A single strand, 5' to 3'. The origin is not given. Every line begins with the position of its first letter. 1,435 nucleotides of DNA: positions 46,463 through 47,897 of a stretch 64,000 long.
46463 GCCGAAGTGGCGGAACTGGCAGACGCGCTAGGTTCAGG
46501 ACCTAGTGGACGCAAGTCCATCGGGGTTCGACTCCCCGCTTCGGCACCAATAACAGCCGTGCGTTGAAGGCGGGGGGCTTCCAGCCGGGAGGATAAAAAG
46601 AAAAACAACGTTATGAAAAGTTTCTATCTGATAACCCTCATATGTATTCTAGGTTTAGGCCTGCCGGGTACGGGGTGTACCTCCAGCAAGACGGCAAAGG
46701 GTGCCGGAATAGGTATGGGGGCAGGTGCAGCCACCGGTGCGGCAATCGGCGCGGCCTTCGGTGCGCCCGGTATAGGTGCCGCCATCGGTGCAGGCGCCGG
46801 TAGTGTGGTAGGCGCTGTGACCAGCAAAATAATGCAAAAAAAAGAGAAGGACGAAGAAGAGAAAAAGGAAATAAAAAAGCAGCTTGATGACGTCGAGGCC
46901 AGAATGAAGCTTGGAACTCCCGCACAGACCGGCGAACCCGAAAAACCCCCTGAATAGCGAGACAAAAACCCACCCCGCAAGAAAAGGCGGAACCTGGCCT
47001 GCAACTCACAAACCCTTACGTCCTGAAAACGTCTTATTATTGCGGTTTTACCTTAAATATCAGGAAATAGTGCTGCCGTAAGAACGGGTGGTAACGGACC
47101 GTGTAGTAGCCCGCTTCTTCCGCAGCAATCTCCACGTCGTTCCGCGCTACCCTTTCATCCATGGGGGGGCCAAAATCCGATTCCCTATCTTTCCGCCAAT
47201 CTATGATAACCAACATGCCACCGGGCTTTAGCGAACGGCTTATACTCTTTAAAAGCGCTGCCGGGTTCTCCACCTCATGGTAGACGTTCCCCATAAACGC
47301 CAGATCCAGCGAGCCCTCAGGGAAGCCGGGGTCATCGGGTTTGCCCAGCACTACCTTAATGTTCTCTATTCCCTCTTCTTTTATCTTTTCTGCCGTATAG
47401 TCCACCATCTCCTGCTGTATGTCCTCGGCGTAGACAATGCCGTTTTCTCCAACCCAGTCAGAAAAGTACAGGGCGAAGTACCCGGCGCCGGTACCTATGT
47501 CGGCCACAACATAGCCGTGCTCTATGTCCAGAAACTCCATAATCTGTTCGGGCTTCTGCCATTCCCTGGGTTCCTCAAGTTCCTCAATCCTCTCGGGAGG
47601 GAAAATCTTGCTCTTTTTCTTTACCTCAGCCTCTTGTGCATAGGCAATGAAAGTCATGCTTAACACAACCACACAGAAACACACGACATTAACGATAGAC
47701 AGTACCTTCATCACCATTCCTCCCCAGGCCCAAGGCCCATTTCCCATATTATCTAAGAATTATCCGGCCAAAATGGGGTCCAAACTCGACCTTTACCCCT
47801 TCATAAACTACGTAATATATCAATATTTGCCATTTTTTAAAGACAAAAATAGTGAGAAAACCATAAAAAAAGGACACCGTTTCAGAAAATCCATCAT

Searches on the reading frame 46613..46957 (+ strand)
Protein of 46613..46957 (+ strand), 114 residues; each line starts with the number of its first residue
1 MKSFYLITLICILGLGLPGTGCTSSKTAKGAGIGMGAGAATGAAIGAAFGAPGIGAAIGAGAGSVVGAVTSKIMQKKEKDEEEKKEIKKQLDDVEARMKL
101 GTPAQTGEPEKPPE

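Call 66: search_protein_families(library=pfam, proteins=[window:46613-46957:+], max_evalue=0.01)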
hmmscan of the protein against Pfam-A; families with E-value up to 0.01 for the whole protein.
window:46613-46957:+ (114 aa): 6 families
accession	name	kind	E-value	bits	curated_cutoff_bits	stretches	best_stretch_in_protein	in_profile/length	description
PF13488.11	Gly-zipper_Omp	-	1.9e-06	28.1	25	1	33-78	1-46/46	Glycine zipper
PF13441.11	Gly-zipper_YMGG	-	6.7e-06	26.2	28.9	1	26-71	2-43/45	YMGG-like Gly-zipper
PF11981.13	DUF3482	-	0.00018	21.5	29.2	1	25-75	141-193/293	Domain of unknown function (DUF3482)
PF13436.11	Gly-zipper_OmpA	-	0.00051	20.2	27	1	28-69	1-42/44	Glycine-zipper domain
PF14187.11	DUF4310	-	0.00067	19.8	27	1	23-76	137-190/209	Domain of unknown function (DUF4310)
PF06897.17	DUF1269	-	0.0021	18.8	26.9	1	37-76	3-42/100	Protein of unknown function (DUF1269)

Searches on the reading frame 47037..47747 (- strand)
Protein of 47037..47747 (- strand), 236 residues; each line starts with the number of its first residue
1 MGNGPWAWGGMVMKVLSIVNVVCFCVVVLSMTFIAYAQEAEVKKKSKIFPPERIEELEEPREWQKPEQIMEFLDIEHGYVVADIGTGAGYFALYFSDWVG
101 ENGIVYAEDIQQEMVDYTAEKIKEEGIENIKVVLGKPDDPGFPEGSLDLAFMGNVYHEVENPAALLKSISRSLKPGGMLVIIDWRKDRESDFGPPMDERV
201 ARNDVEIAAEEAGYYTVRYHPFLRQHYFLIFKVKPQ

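Call 7: search_protein_families(library=pfam, proteins=[window:47037-47747:-], max_evalue=0.01)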
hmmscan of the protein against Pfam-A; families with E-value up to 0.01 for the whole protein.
window:47037-47747:- (236 aa): 12 families
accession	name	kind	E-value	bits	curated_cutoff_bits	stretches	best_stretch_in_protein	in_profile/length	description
PF08241.18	Methyltransf_11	-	3.2e-17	63.4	21.2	1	83-181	2-95/95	Methyltransferase domain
PF13649.12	Methyltransf_25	-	6.2e-16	59.3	27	1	81-177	1-97/97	Methyltransferase domain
PF01209.24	Ubie_methyltran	-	5.8e-15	55.7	20.1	1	60-186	32-156/233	ubiE/COQ5 methyltransferase family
PF13847.12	Methyltransf_31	-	1.3e-14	54.5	27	1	76-189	2-117/145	Methyltransferase domain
PF08242.18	Methyltransf_12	-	3.4e-12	47.4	30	1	83-179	2-98/98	Methyltransferase domain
PF13489.12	Methyltransf_23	-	1.7e-11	44.6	27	1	72-188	16-123/164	Methyltransferase domain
PF01135.25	PCMT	-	1.2e-10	41.9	20.3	1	69-181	65-171/210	Protein-L-isoaspartate(D-aspartate) O-methyltransferase (PCMT)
PF08704.16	GCD14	-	7.6e-05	22.9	26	1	69-131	32-94/247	tRNA methyltransferase complex GCD14 subunit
PF05175.20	MTS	-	0.00015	21.9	23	1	70-215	24-167/170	Methyltransferase small domain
PF13578.12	Methyltransf_24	-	0.0013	20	26.3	1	84-181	3-102/105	Methyltransferase domain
PF02390.23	Methyltransf_4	-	0.0032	17.4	24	0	80-134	4-57/173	Putative methyltransferase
PF12847.13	Methyltransf_18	-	0.0042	17.6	27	1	75-135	12-72/151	Methyltransferase domain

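Call 8: search_protein_families(library=ncbifam, proteins=[window:47037-47747:-], max_evalue=0.01)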
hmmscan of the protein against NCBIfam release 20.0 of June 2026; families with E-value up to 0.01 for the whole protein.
window:47037-47747:- (236 aa): 38 families (the best 25 are shown)
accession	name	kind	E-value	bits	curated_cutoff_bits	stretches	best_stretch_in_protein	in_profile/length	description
TIGR02752.1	MenG_heptapren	equivalog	9e-15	54.8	419.85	1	61-184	31-152/231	demethylmenaquinone methyltransferase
NF001243.0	PRK00216.1-4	equivalog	1.1e-14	54.4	235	1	60-183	32-153/237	demethylmenaquinone methyltransferase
NF001240.0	PRK00216.1-1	equivalog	1.2e-14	54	378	1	70-186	56-173/251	bifunctional demethylmenaquinone methyltransferase/2-methoxy-6-polyprenyl-1,4-benzoquinol methylase UbiE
NF052510.1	methyltran_MpqE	exception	1.5e-14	54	335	1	68-187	37-157/234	methyl-plastoquinone biosynthesis methyltransferase MpqE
NF041537.1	ArsM_AhpD_UU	exception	2e-14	53.1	510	1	75-183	74-182/345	arsenite methyltransferase/AhpD domain selenoprotein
NF041536.1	ArsM_DUF2284_UU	exception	1.6e-12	46.5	575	1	74-183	73-182/459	arsenite methyltransferase/DUF2284 domain selenoprotein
NF008823.0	PRK11873.1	subfamily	2e-12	47.2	263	1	71-183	71-183/272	arsenite methyltransferase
NF010549.0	PRK13942.1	equivalog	3.5e-12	46.3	282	1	70-181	70-175/215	protein-L-isoaspartate O-methyltransferase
NF001244.0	PRK00216.1-5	equivalog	5.3e-11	42.3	216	1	67-189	38-161/236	bifunctional demethylmenaquinone methyltransferase/2-methoxy-6-polyprenyl-1,4-benzoquinol methylase UbiE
NF047649.1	MTase_UXPK_star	exception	9.3e-11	41.3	460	1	75-183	75-183/283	methyltransferase/UXPK-star double selenoprotein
TIGR01934.1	MenG_MenH_UbiE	subfamily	3.7e-10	39.5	158.35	1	68-188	30-148/223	ubiquinone/menaquinone biosynthesis methyltransferase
TIGR04364.1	methyltran_FxLD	equivalog_domain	5.3e-10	38.9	320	1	69-159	74-163/394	methyltransferase, FxLD system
NF010550.0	PRK13943.1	equivalog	8.3e-10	38.3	359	1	69-136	72-139/322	protein-L-isoaspartate O-methyltransferase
NF045667.1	MTase_DVU1556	equivalog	2.1e-08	33.9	155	1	67-190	12-128/213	DVU_1556 family methyltransferase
TIGR02469.1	CbiT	equivalog_domain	2.3e-08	34.4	78.3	1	69-181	11-120/124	precorrin-6Y C5,15-methyltransferase (decarboxylating) subunit CbiT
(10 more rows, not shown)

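Call 11: find_encoding_contigs(protein=window:47037-47747:-, flank=10000, max_places=10)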
Protein window:47037-47747:- (236 aa): 1 contig read that carries it; 1 place shown.
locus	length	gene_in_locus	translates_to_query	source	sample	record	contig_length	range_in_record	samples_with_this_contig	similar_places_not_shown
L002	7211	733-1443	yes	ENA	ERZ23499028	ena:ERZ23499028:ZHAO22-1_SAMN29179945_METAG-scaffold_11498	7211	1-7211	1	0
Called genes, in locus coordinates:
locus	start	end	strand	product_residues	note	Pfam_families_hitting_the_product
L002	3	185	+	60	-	?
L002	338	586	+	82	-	-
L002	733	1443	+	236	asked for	PF13489:Methyltransf_23, PF01209:Ubie_methyltran, PF01135:PCMT, PF08241:Methyltransf_11, PF08242:Methyltransf_12, PF13649:Methyltransf_25, PF13847:Methyltransf_31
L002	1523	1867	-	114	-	-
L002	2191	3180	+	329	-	PF13247:Fer4_11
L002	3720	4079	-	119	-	-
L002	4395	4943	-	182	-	-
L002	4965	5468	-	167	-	-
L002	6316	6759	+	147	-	PF01668:SmpB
